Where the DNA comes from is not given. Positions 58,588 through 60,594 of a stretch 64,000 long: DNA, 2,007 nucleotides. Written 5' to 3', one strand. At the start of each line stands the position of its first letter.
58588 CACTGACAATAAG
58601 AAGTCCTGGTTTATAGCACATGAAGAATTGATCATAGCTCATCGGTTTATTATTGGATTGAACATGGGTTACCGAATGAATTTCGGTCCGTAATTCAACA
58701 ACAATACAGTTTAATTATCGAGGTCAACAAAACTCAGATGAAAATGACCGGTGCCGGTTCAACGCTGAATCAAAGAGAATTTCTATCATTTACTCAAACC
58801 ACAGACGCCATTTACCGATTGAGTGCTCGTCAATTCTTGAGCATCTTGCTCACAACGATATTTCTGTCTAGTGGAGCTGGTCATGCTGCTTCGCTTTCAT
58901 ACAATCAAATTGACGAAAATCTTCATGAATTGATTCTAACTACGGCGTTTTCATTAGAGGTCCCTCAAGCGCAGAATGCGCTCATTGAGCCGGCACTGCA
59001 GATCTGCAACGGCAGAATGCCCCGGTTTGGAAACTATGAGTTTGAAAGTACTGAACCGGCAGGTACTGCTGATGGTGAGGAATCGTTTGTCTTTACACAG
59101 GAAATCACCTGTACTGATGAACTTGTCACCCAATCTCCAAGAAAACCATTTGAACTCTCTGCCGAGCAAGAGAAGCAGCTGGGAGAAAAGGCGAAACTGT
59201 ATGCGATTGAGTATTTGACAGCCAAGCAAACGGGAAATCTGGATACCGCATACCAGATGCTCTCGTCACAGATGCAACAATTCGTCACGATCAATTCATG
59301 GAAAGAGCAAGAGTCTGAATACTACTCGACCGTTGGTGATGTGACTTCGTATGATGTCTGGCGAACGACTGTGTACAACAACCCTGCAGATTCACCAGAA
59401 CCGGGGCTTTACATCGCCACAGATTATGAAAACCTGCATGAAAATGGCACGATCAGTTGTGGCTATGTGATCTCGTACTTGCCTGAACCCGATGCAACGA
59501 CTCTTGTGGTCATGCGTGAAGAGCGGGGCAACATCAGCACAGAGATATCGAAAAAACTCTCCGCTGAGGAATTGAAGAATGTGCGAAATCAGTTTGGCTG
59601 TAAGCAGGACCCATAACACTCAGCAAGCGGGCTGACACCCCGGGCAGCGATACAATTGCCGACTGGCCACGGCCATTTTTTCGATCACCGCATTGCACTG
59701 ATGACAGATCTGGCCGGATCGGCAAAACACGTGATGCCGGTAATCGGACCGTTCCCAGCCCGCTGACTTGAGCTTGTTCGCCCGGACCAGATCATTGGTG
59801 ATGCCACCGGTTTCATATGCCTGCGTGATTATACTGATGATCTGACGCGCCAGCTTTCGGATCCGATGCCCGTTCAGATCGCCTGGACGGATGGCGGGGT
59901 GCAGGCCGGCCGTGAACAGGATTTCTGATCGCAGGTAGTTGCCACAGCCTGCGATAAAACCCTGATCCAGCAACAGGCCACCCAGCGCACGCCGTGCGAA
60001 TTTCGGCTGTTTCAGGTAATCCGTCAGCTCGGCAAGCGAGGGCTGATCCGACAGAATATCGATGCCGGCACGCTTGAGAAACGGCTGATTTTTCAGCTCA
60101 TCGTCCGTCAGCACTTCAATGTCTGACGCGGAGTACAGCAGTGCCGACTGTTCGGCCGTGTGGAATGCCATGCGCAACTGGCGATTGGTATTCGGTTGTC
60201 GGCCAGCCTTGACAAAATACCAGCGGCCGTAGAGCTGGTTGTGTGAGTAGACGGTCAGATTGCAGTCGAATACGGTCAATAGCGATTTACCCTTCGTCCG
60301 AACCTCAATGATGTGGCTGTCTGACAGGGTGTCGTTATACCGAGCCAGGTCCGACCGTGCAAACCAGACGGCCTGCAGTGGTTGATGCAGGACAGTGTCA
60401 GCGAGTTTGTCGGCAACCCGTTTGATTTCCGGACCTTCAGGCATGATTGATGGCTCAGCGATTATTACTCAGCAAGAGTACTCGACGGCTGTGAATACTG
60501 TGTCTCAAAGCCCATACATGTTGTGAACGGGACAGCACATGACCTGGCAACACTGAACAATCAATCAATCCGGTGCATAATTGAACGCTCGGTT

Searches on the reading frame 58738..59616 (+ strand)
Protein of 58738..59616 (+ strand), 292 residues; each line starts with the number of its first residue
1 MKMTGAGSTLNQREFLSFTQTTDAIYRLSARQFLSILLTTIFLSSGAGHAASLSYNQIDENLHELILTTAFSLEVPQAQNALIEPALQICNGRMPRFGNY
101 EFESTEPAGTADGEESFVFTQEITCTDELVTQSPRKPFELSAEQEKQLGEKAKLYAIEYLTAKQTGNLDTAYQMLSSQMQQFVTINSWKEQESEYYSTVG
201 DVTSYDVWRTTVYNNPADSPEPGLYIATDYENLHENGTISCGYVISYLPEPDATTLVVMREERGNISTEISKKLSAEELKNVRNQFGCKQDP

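Call 49: search_protein_families(library=pfam, proteins=[window:58738-59616:+], max_evalue=0.0001)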
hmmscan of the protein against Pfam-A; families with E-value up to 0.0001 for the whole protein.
window:58738-59616:+ (292 aa): 1 family
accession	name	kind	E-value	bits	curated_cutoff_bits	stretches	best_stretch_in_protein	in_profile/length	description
PF13211.12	DUF4019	-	2.8e-06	28.1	26.5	1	157-245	3-90/104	Protein of unknown function (DUF4019)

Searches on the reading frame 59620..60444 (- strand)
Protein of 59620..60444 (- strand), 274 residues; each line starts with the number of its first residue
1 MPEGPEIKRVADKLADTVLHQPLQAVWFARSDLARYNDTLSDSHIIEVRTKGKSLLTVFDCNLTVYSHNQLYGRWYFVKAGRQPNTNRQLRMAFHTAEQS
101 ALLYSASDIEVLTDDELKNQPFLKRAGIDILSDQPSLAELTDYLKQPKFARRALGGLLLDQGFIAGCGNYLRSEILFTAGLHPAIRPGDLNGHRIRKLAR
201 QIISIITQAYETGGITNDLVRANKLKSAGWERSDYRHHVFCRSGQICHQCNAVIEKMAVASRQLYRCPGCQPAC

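Call 49: search_protein_families(library=pfam, proteins=[window:59620-60444:-], max_evalue=0.0001)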
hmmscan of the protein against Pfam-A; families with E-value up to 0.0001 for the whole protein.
window:59620-60444:- (274 aa): 2 families
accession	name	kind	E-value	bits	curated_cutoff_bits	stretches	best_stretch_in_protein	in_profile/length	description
PF06831.19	H2TH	-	9.1e-14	51.7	34.7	1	131-216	6-88/93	Formamidopyrimidine-DNA glycosylase H2TH domain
PF01149.29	Fapy_DNA_glyco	-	3.1e-11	44.4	25.5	1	1-104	1-108/117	Formamidopyrimidine-DNA glycosylase N-terminal domain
